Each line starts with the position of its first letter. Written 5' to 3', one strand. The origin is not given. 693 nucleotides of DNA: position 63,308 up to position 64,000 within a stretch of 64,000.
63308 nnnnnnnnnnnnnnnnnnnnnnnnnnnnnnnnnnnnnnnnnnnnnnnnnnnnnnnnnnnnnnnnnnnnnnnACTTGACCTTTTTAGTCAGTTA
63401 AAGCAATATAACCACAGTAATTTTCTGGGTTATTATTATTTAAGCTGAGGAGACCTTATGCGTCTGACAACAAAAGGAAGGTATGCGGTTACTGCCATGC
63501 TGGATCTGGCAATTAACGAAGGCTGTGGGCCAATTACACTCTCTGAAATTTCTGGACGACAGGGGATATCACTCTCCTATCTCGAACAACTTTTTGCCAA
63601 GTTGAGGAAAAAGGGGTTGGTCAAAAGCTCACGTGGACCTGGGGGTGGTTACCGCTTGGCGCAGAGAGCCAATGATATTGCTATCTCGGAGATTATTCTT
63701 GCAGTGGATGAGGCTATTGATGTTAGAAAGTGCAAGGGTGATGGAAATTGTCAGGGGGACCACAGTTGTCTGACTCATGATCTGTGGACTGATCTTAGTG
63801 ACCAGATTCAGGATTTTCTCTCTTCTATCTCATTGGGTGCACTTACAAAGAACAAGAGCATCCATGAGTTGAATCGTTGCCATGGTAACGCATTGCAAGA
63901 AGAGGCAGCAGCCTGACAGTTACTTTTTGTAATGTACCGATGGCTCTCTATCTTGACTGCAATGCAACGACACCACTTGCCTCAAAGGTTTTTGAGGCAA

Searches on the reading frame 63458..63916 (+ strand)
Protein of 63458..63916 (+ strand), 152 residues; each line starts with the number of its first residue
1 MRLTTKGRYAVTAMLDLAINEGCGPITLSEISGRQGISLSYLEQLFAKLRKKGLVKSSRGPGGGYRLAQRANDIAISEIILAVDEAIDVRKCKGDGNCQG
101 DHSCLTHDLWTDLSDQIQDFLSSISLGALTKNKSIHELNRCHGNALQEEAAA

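Call 64: find_encoding_contigs(protein=window:63458-63916:+, flank=10000, max_places=1)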
Protein window:63458-63916:+ (152 aa): 24 contigs read that carry it; 1 place shown.
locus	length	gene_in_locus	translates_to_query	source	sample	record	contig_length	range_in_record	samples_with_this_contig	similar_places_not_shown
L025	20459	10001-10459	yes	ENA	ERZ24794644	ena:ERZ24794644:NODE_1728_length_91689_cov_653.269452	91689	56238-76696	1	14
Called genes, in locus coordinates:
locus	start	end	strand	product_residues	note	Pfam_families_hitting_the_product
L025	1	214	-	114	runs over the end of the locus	PF01187:MIF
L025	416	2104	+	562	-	PF02776:TPP_enzyme_N, PF00205:TPP_enzyme_M, PF02775:TPP_enzyme_C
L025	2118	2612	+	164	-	PF01842:ACT, PF22629:ACT_AHAS_ss, PF13710:ACT_5, PF10369:ALS_ss_C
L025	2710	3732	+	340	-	PF02826:2-Hacid_dh_C, PF03446:NAD_binding_2 (weak), PF03807:F420_oxidored (weak), PF07991:KARI_N, PF01450:KARI_C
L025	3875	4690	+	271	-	PF01066:CDP-OH_P_transf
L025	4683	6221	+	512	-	PF00682:HMGL-like, PF22617:HCS_D2, PF08502:LeuA_dimer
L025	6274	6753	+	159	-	PF03603:DNA_III_psi (weak)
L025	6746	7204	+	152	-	PF13673:Acetyltransf_10, PF00583:Acetyltransf_1, PF13508:Acetyltransf_7, PF08445:FR47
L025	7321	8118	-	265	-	PF00459:Inositol_P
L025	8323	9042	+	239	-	PF00588:SpoU_methylase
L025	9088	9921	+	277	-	PF00132:Hexapep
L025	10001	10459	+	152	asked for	PF02082:Rrf2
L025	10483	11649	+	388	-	PF00266:Aminotran_5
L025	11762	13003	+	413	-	PF00266:Aminotran_5, PF01041:DegT_DnrJ_EryC1 (weak)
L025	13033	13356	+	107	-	PF01521:Fe-S_biosyn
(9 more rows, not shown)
